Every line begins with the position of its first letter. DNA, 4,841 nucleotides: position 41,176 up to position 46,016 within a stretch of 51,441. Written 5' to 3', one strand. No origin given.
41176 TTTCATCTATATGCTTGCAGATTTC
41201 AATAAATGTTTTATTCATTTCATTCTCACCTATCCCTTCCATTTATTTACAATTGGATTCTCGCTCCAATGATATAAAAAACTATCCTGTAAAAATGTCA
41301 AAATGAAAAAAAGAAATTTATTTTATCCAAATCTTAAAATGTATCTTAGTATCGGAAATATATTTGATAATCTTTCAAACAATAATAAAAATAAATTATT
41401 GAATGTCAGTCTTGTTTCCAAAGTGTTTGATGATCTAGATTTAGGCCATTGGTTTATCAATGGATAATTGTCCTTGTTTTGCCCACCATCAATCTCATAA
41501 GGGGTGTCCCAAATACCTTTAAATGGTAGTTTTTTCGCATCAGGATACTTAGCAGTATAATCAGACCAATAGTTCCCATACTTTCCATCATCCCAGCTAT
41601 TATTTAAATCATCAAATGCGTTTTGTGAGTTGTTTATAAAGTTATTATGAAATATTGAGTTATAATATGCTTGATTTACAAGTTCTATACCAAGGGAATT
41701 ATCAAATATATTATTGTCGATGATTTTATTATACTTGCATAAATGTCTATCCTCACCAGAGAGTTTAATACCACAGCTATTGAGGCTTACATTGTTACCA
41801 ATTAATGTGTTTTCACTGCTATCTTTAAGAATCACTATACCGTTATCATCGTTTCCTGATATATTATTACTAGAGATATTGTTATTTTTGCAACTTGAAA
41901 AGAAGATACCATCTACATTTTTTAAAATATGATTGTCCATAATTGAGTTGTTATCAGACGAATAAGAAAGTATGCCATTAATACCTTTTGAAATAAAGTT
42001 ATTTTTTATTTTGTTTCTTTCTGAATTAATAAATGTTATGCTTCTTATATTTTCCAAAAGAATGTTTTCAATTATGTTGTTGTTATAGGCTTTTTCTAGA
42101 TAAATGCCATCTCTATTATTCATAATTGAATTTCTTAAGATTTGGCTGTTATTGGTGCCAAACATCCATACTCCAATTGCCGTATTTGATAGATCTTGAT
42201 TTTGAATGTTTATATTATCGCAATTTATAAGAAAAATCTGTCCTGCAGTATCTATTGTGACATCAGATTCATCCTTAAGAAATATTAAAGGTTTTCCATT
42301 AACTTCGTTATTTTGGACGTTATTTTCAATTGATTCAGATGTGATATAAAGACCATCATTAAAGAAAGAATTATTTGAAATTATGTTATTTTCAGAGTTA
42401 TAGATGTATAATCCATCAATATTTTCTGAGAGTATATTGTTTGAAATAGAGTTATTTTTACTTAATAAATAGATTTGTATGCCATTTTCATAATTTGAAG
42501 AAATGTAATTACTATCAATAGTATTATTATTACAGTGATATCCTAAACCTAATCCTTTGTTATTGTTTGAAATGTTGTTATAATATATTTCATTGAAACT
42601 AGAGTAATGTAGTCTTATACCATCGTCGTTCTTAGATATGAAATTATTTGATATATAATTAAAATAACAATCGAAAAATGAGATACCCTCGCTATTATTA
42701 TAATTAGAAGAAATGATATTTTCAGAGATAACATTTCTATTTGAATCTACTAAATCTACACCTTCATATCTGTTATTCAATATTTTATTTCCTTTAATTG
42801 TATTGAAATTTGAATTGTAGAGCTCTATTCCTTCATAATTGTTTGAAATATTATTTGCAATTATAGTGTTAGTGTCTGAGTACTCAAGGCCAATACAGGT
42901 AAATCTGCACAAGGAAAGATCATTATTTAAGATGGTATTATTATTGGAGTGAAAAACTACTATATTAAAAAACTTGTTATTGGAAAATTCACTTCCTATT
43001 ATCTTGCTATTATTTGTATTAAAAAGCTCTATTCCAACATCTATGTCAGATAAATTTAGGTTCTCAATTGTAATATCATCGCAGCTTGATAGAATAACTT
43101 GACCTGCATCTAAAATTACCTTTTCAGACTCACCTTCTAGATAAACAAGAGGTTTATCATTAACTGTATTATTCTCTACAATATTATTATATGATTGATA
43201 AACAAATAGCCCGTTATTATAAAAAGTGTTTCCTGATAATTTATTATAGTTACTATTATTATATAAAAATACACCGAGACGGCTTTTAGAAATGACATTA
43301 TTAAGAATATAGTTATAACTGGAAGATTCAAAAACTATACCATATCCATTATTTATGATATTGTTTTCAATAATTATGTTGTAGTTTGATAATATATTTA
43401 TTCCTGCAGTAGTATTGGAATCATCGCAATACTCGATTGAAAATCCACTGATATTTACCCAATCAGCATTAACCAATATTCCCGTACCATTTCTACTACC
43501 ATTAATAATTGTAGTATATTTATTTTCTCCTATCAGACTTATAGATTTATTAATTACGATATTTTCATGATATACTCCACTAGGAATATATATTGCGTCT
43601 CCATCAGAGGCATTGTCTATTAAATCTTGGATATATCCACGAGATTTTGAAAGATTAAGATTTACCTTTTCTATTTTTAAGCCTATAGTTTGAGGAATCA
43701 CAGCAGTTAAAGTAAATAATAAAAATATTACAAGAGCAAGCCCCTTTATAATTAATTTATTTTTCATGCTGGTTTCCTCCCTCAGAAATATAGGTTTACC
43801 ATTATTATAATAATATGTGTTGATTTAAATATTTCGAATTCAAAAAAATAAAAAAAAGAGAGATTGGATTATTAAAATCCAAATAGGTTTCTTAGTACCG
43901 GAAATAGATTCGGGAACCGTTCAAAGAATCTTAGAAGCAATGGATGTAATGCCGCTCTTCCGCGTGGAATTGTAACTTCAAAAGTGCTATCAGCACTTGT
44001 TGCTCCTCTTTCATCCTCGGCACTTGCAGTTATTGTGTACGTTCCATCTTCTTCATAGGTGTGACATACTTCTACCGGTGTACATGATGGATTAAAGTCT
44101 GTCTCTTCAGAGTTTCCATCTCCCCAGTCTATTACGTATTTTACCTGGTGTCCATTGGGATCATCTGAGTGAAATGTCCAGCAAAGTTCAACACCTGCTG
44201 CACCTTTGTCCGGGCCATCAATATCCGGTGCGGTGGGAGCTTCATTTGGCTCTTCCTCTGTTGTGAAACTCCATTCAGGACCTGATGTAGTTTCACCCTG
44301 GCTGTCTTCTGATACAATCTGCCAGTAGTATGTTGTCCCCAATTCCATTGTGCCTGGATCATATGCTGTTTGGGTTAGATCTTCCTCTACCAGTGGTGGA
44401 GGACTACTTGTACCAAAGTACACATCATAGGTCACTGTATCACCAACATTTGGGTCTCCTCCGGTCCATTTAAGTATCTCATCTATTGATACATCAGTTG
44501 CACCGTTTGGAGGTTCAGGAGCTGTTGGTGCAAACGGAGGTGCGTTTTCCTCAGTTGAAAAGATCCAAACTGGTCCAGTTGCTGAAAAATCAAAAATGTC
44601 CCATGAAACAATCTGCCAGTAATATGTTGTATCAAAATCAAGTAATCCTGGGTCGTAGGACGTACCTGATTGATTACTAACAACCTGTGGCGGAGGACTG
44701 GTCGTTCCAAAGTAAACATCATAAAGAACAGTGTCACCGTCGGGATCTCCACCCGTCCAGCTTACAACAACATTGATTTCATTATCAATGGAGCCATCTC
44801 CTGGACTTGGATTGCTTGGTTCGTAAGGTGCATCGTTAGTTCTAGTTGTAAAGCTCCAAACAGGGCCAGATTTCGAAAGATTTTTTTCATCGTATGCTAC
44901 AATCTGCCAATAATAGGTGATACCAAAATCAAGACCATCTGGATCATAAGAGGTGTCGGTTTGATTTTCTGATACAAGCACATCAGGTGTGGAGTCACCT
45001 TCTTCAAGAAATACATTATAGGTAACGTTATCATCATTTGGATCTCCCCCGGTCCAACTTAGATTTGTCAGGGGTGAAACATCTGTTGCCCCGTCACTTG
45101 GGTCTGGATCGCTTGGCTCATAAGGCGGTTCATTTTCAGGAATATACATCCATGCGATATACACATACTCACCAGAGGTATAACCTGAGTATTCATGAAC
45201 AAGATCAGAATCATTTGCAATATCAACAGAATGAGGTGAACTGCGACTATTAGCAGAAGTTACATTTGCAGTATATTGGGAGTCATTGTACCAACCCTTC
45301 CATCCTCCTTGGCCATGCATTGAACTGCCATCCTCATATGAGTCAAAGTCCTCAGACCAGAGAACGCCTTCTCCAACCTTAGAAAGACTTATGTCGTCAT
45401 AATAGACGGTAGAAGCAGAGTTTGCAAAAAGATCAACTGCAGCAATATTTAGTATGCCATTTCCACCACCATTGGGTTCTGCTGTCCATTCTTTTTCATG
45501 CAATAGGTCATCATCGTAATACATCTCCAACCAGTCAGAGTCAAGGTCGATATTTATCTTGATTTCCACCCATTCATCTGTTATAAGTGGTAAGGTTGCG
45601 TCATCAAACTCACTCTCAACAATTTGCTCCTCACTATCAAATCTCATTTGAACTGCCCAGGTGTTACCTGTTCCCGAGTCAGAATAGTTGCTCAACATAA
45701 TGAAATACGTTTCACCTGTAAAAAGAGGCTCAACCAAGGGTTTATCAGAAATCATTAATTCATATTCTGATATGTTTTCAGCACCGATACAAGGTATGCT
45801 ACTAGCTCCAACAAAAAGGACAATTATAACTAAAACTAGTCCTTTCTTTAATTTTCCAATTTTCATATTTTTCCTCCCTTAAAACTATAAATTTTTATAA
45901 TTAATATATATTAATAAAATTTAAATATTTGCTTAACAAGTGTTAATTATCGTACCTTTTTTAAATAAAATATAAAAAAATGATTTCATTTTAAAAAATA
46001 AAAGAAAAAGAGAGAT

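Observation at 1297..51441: Fourteen unrelated secreted proteins share a C-terminal cassette: PKD-like module, P-R-x-[RK] junction and a terminal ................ tail (candidate sorting/anchoring/processing signal)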

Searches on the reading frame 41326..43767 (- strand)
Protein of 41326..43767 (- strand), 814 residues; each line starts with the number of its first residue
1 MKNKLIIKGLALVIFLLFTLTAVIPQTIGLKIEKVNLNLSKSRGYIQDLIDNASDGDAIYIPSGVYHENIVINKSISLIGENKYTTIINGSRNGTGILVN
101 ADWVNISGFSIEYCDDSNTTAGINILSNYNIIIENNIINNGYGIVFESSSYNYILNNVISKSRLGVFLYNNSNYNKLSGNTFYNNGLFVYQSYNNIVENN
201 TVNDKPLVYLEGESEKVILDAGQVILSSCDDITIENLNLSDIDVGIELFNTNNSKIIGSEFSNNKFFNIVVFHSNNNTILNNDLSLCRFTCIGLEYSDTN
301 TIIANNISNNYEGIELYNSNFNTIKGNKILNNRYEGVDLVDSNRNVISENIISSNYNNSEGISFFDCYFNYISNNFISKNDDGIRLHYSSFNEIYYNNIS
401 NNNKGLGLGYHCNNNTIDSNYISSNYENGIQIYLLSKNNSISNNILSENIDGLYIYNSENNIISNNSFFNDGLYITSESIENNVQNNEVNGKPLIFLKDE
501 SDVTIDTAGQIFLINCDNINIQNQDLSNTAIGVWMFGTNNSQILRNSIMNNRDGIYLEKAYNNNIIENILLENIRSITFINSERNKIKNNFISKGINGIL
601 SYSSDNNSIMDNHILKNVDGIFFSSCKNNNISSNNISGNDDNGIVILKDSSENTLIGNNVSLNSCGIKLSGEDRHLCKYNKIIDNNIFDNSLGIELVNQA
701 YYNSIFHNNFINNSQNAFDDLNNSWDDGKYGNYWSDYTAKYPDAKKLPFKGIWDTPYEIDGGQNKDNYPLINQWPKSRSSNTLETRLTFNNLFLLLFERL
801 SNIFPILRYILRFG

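Call 4: search_protein_families(library=ncbifam, max_evalue=1, proteins=[window:41326-43767:-])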
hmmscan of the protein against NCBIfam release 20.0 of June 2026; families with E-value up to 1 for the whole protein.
window:41326-43767:- (814 aa): 3 families
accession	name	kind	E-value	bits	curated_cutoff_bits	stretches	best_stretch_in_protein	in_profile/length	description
TIGR04247.1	NosD_copper_fam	subfamily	1.3e-56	191.8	300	4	506-758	74-327/377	nitrous oxide reductase family maturation protein NosD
TIGR03804.1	para_beta_helix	repeat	2.2e-50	168.1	19.45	13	313-357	1-44/44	parallel beta-helix repeat protein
NF051861.1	PolglcturonPglBAgro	equivalog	0.015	14.1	600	1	608-665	165-224/437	polygalacturonase PglB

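Call 5: search_protein_families(library=pfam, max_evalue=0.1, proteins=[window:41326-43767:-])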
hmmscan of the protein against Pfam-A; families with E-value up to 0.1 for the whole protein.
window:41326-43767:- (814 aa): 2 families
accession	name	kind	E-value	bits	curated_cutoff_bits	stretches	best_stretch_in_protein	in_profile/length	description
PF05048.19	NosD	-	1.3e-68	231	23.6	5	617-738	81-211/212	Periplasmic copper-binding protein (NosD)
PF13229.12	Beta_helix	-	4.2e-54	182.9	25.9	5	224-358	3-140/158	Right handed beta helix region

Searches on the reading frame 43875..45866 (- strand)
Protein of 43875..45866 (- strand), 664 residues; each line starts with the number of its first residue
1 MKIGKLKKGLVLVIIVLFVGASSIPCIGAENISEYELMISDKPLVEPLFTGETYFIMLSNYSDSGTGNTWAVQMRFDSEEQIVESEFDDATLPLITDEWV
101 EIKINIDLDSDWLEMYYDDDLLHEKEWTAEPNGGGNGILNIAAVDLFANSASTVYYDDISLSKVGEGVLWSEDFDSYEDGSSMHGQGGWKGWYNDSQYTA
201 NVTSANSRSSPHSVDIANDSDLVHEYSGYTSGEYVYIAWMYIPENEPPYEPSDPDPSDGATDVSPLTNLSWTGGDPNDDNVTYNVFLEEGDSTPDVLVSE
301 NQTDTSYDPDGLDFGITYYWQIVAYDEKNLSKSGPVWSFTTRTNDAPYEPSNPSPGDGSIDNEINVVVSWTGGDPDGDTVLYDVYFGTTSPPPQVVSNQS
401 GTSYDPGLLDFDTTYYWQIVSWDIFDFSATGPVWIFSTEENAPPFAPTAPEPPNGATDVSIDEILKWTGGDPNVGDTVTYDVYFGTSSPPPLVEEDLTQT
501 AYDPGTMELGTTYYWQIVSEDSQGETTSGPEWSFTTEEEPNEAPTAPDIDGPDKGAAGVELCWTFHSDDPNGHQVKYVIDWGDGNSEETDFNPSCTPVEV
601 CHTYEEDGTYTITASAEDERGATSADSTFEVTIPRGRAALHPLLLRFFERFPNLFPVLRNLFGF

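Call 4: search_protein_families(library=ncbifam, max_evalue=1, proteins=[window:43875-45866:-])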
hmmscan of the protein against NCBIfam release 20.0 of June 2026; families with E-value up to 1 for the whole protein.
window:43875-45866:- (664 aa): 1 family
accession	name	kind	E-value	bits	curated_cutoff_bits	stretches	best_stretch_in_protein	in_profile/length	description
NF058578.1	CPR_pilus_PamR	equivalog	1.9e-06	27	300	1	579-623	185-229/297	pilus system RbmA-like protein PamR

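Call 5: search_protein_families(library=pfam, max_evalue=0.1, proteins=[window:43875-45866:-])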
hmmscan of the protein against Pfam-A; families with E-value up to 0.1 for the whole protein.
window:43875-45866:- (664 aa): 4 families
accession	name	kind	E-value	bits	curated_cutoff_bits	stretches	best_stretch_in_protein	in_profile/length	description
PF18911.6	PKD_4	-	5e-10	39.7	27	1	541-633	1-85/85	PKD domain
PF00801.26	PKD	-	2.6e-08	34.2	23.5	1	564-631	18-80/80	PKD domain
PF25788.1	Ig_Rha78A_N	-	0.00017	22.2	27.4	0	295-340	54-100/105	Rha78A-like, N-terminal immunoglobulin domain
PF19077.6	Big_13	-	0.013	16.4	27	1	605-633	72-100/102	Bacterial Ig-like domain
